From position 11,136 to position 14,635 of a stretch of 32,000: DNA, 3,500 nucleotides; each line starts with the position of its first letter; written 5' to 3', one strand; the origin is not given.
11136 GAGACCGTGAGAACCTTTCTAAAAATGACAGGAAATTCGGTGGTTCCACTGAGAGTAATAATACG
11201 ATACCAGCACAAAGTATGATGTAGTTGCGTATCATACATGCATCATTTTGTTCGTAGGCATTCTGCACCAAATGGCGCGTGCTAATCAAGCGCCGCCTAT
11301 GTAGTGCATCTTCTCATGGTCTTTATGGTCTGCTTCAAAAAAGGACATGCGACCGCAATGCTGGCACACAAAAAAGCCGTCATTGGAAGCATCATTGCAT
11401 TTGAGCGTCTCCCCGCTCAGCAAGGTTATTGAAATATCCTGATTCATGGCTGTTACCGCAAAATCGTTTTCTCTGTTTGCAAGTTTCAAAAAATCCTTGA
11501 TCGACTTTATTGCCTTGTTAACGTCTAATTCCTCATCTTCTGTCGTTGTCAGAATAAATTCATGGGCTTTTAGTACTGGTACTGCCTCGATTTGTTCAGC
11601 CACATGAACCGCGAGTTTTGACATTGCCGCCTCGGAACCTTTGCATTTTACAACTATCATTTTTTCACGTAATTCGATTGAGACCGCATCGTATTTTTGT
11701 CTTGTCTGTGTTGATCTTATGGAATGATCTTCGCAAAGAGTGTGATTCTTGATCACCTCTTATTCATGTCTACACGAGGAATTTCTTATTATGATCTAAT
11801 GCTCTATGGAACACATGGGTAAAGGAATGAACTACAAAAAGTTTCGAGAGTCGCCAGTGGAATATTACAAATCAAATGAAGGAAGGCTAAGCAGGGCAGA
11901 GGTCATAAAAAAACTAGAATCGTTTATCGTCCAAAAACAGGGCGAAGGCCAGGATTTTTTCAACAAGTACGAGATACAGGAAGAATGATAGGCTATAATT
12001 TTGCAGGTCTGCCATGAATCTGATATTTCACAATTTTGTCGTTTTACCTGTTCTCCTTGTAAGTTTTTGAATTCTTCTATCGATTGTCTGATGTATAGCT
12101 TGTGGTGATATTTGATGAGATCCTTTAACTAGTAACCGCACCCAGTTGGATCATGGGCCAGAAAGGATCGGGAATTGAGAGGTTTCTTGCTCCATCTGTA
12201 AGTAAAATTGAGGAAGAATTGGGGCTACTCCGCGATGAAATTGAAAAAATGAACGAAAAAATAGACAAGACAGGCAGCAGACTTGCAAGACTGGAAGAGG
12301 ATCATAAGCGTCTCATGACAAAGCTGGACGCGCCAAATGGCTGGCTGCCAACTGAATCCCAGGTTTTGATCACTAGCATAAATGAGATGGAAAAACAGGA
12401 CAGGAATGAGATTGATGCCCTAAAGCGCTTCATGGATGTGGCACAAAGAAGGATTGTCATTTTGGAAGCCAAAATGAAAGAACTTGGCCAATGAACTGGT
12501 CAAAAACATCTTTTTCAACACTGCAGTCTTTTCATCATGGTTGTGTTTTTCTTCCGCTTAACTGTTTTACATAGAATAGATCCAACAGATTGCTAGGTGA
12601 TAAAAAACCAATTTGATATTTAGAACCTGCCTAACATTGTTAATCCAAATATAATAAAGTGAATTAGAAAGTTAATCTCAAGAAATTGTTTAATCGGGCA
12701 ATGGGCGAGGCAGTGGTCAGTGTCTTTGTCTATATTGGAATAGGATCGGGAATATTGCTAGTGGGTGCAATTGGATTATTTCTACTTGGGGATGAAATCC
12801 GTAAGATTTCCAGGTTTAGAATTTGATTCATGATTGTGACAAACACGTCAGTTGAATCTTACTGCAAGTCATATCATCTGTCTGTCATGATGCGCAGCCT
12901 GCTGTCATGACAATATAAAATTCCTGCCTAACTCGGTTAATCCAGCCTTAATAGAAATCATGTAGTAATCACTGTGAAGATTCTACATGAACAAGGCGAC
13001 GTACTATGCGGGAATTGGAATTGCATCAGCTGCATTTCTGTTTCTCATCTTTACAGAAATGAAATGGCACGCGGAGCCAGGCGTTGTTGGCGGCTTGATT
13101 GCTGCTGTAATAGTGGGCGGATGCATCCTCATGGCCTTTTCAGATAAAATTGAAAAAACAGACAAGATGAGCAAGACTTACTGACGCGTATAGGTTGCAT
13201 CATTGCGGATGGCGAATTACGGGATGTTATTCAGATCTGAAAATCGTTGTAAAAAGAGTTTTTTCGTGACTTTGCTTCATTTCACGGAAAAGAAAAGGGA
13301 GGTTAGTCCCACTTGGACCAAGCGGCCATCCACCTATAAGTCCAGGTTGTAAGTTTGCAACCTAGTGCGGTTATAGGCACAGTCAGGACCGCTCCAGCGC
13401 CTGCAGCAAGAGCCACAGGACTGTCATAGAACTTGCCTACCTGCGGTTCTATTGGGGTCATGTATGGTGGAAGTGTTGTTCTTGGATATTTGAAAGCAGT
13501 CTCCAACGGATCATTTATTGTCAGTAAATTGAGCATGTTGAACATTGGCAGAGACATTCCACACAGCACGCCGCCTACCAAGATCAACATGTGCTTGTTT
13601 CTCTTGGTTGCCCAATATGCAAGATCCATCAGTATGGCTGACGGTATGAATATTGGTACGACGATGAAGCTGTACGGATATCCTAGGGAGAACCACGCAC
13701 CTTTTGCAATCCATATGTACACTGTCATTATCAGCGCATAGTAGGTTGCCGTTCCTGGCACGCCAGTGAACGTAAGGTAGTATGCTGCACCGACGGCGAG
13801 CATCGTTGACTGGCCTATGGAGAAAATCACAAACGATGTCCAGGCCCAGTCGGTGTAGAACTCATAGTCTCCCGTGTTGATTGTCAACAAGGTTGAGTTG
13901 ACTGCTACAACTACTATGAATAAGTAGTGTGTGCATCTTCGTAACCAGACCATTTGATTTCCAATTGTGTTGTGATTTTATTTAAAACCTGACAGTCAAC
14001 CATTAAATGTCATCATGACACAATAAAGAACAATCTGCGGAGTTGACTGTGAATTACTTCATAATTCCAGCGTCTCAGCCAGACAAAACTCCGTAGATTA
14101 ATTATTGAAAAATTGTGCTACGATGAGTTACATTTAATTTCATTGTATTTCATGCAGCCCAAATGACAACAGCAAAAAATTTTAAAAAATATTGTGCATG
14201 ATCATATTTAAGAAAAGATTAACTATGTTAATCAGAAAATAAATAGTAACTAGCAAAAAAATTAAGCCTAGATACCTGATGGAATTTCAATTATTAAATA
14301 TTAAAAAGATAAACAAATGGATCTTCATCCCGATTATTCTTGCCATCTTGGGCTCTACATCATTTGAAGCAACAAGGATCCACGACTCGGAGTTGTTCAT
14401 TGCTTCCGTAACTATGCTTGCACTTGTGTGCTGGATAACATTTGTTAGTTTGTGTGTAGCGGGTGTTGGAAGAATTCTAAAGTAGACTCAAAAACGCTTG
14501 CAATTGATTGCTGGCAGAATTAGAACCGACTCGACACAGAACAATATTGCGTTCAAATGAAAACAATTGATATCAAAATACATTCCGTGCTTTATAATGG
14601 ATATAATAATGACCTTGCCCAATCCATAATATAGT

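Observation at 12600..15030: Orphan amoA with no amoB or amoC within reach, embedded among four tiny membrane-protein genes (candidate accessory AMO subunits)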

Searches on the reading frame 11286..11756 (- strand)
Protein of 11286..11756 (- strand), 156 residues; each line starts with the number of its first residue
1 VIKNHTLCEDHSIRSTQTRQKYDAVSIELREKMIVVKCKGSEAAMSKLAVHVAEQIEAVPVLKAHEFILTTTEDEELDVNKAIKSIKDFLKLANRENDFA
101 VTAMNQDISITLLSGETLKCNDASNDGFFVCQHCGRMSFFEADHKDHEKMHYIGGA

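Call 4: search_protein_families(library=pfam, proteins=[window:11286-11756:-], max_evalue=1)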
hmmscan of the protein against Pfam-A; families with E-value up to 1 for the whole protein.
window:11286-11756:- (156 aa): 5 families
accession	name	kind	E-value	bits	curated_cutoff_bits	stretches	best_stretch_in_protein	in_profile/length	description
PF11781.13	Zn_ribbon_RRN7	-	0.0013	18.8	27.1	1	124-135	17-28/32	Zinc-finger of RNA-polymerase I-specific TFIIB, Rrn7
PF04008.19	Adenosine_kin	-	0.034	14.4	25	1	33-102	48-113/154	Adenosine specific kinase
PF11760.13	CbiG_N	-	0.035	14.5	25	0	82-123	22-63/82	Cobalamin synthesis G N-terminal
PF08879.15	WRC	-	0.15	12.2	28.6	1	2-21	21-40/43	WRC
PF01907.25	Ribosomal_L37e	-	0.47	11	27.6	0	127-140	14-27/53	Ribosomal protein L37e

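Call 13: search_protein_families(library=ncbifam, proteins=[window:11286-11756:-], max_evalue=1)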
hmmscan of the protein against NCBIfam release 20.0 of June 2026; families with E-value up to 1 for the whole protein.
window:11286-11756:- (156 aa): 1 family
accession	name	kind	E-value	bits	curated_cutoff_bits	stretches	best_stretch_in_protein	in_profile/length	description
TIGR00978.1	asd_EA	equivalog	0.034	13.2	301.2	1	37-94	210-269/342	aspartate-semialdehyde dehydrogenase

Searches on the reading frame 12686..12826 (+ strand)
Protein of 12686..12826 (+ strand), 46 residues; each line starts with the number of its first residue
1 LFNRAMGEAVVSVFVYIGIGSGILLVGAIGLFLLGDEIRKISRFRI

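Call 4: search_protein_families(library=pfam, proteins=[window:12686-12826:+], max_evalue=1)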
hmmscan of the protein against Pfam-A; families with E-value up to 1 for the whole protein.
window:12686-12826:+ (46 aa): 1 family
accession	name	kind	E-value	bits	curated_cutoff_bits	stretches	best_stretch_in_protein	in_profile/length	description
PF00361.26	Proton_antipo_M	-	0.05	13.2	21.5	1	7-38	32-65/294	NADH:quinone oxidoreductase/Mrp antiporter, TM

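Call 13: search_protein_families(library=ncbifam, proteins=[window:12686-12826:+], max_evalue=1)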
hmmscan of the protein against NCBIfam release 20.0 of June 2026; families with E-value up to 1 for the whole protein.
window:12686-12826:+ (46 aa): 1 family
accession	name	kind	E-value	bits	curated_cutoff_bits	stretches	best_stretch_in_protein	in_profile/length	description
NF009316.0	PRK12674.1-5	equivalog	0.0016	18.2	122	1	5-40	3-36/121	Na+/H+ antiporter subunit G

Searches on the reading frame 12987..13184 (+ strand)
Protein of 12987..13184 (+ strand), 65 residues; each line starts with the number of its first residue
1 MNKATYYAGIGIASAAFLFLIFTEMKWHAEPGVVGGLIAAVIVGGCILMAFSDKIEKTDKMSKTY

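Call 4: search_protein_families(library=pfam, proteins=[window:12987-13184:+], max_evalue=1)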
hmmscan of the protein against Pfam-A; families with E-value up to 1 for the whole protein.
window:12987-13184:+ (65 aa): 2 families
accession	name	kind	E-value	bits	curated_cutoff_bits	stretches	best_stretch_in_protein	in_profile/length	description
PF20535.3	DUF6750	-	0.017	15.5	27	1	17-60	75-118/128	Family of unknown function (DUF6750)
PF04602.18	Arabinose_trans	-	0.04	13.2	25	1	10-46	345-381/459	Mycobacterial cell wall arabinan synthesis protein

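Call 10: search_solved_structures(query=window:12987-13184:+, max_evalue=10, show_alignments=2)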
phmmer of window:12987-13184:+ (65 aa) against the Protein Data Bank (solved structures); distinct sequences matched with E-value up to 10: 2.
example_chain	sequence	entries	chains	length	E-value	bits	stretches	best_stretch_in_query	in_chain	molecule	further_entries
6pis_A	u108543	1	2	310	0.66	13.7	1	25-51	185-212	Potassium channel subfamily K member 4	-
9u9f_A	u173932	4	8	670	9.2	10.1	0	7-61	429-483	SULTR-like phosphorus distribution transporter | Os06g0143700 protein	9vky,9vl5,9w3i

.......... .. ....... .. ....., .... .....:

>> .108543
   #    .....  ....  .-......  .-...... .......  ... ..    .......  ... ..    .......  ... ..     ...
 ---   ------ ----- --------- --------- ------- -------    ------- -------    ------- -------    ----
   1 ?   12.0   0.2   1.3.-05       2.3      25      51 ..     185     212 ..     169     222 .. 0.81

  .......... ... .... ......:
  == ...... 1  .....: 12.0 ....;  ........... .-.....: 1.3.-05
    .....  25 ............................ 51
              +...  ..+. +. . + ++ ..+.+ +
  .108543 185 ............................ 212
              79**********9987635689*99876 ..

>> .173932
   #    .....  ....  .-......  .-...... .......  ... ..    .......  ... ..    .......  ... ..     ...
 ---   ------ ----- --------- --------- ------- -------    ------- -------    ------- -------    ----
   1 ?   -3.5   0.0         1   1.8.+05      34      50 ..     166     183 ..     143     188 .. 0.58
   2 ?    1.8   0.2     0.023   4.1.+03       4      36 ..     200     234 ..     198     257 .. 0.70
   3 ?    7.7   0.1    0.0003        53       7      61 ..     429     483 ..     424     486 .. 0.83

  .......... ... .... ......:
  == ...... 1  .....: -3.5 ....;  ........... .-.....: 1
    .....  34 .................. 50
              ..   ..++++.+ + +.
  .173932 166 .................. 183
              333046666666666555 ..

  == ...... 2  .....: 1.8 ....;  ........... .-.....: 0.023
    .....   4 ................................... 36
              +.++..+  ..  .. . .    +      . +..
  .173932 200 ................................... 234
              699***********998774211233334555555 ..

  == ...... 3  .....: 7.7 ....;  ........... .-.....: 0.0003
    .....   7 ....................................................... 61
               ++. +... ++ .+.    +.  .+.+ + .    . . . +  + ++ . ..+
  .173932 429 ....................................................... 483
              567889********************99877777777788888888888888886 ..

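Call 13: search_protein_families(library=ncbifam, proteins=[window:12987-13184:+], max_evalue=1)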
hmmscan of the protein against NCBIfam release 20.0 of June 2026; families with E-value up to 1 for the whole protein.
window:12987-13184:+ (65 aa): 2 families
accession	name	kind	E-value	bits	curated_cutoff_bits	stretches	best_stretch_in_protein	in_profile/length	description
NF041635.1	STM3941_fam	subfamily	0.11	12.4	40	1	6-57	7-59/157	STM3941 family protein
NF033486.1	harvest_ssl1498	equivalog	0.31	11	45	1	34-52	33-51/53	photosystem II assembly protein Psb34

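Call 37: find_homologous_proteins(query=window:12987-13184:+, max_evalue=0.01)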
Query window:12987-13184:+ (65 aa): 4 proteins with E <= 0.01 among 4 candidates.
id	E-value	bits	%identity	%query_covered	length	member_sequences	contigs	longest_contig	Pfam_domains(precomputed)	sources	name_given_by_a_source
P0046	2.7e-35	136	100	100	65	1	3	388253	-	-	-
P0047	3.3e-25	104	83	98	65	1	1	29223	-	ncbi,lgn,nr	ncbi:MAG: hypothetical protein KGH88_03975 [Thaumarchaeota archaeon]|nr:hypothetical protein [Nitros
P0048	3.4e-14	70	65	91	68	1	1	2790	-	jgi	jgi:uncharacterized protein involved in response to NO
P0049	4.9e-12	63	55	98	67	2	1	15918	-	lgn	-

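Call 41: find_encoding_contigs(protein=P0047, flank=8000, max_places=3)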
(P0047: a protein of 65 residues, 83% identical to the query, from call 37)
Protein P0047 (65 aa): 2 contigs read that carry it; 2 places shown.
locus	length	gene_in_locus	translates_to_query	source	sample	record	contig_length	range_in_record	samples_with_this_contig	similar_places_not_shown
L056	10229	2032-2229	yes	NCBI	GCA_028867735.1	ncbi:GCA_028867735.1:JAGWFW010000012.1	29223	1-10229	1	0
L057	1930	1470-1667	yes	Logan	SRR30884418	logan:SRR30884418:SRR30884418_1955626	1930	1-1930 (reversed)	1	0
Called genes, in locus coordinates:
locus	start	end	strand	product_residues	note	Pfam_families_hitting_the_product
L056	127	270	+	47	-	-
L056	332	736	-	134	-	-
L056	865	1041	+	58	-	-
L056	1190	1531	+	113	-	-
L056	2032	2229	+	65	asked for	-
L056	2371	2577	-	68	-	-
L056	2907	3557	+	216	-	PF12942:Archaeal_AmoA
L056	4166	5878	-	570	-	PF00176:SNF2-rel_dom, PF00270:DEAD (weak), PF00271:Helicase_C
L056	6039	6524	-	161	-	PF09821:AAA_assoc_C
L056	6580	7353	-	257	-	PF00005:ABC_tran, PF13304:AAA_21 (faint)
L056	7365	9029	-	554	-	PF00528:BPD_transp_1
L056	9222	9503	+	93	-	PF18480:DUF5615 (weak)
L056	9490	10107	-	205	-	PF09335:VTT_dom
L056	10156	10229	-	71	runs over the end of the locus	-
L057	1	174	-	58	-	?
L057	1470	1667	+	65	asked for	-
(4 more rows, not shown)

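Call 42: find_encoding_contigs(protein=P0048, flank=6000, max_places=3)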
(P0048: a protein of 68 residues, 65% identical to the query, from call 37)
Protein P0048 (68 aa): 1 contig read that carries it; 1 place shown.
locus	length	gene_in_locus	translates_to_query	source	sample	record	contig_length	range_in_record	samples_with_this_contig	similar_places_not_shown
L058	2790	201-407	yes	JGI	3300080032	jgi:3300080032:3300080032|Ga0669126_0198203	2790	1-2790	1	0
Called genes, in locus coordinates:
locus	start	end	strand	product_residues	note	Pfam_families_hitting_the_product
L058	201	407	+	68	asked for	-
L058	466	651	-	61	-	PF06348:DUF1059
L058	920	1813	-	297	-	PF08534:Redoxin, PF00578:AhpC-TSA, PF13905:Thioredoxin_8 (weak)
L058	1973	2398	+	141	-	PF01022:HTH_5 (weak)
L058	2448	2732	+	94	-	PF26119:DUF8036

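Call 107: search_protein_representatives(alignment_id=A2)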
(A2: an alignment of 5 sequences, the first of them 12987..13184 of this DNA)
Query: 5 sequences, 66 profile positions. Proteins with E-value up to 0.001 (for the whole library): 6; up to 1e-10: 5; up to 1e-30: 2. The best 6 are listed.
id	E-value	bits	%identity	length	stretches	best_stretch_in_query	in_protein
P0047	2.7e-32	126.7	-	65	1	1-65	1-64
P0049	5.9e-32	125.7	-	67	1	1-65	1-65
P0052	9.2e-23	96.2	-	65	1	1-60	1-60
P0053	1.8e-19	85.7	-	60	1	5-63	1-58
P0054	7.9e-14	67.6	-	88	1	1-55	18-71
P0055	5.4e-10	55.3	-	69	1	1-59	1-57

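Call 108: find_encoding_contigs(protein=P0052, flank=5000, max_places=3)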
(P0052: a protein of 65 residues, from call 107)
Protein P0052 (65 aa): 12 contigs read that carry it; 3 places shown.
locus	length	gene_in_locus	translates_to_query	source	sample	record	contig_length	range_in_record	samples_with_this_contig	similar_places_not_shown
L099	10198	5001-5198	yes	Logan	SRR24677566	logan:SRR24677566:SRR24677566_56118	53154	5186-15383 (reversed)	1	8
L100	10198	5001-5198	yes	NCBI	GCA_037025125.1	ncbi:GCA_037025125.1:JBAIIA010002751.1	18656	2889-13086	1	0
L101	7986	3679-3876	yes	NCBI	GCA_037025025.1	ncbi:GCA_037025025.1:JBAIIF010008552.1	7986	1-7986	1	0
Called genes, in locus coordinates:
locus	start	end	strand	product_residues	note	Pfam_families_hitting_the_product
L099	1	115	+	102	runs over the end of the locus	PF00355:Rieske, PF13806:Rieske_2, PF22543:Rieske_4 (weak)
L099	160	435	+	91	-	PF03685:UPF0147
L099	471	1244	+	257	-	PF13847:Methyltransf_31 (weak), PF13649:Methyltransf_25 (faint)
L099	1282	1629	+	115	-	-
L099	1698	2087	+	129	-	PF02656:DUF202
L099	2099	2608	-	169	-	-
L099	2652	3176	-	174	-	PF00881:Nitroreductase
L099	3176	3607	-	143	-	PF00582:Usp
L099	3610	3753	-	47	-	-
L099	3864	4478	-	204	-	-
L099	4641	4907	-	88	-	-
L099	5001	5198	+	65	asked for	-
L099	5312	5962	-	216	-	PF12942:Archaeal_AmoA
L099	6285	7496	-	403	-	PF05787:PhoX (faint), PF24684:Vgb_lyase (faint), PF06739:SBBP (faint), PF08450:SGL (faint), PF13449:Phytase-like (faint), PF25021:TEN_NHL (faint), PF01436:NHL (faint), PF07494:Reg_prop (faint), +3 more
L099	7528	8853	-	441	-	PF00989:PAS, PF08448:PAS_4, PF13426:PAS_9, PF08447:PAS_3, PF00512:HisKA, PF02518:HATPase_c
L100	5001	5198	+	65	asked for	-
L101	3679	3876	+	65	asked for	-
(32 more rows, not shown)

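Call 109: find_encoding_contigs(protein=P0055, flank=5000, max_places=3)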
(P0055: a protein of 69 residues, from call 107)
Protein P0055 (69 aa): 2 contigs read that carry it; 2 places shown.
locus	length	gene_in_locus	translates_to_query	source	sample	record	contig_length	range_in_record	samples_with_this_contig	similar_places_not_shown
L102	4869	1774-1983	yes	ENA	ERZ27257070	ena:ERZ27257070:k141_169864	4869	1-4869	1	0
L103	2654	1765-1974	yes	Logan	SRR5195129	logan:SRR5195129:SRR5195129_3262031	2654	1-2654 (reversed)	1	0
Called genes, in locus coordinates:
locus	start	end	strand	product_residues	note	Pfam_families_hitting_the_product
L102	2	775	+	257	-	?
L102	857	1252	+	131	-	PF08818:DUF1801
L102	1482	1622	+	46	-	-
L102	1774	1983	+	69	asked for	-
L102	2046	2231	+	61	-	-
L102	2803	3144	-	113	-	-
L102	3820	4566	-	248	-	PF25270:Khk, PF00294:PfkB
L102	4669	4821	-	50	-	-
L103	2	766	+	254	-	?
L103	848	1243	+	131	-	PF08818:DUF1801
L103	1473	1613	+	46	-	-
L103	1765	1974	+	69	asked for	-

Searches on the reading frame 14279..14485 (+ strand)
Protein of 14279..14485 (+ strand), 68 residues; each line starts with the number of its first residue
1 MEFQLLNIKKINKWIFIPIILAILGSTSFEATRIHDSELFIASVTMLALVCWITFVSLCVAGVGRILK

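Call 4: search_protein_families(library=pfam, proteins=[window:14279-14485:+], max_evalue=1)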
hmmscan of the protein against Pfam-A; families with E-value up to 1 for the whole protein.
window:14279-14485:+ (68 aa): 0 families

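Call 9: search_solved_structures(query=window:14279-14485:+, max_evalue=10, show_alignments=2)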
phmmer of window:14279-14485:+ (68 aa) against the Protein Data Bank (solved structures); distinct sequences matched with E-value up to 10: 0.

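Call 13: search_protein_families(library=ncbifam, proteins=[window:14279-14485:+], max_evalue=1)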
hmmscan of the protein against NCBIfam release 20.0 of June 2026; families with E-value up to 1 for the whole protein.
window:14279-14485:+ (68 aa): 2 families
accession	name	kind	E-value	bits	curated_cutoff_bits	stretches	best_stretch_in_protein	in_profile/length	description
NF041280.1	mem_Micro_34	equivalog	0.031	14.1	37.5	1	51-64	3-16/34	small membrane protein MtfM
NF002791.0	PRK02913.1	equivalog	0.083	12.9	152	1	3-58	37-92/152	DUF986 family protein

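Call 104: find_homologous_proteins(query=window:14279-14485:+, max_evalue=0.01)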
Query window:14279-14485:+ (68 aa): 2 proteins with E <= 0.01 among 2 candidates.
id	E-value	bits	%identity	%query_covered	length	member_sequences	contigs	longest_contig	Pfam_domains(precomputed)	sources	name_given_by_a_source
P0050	5.5e-36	139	100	100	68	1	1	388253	-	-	-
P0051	5.8e-25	104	76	100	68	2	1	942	-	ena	-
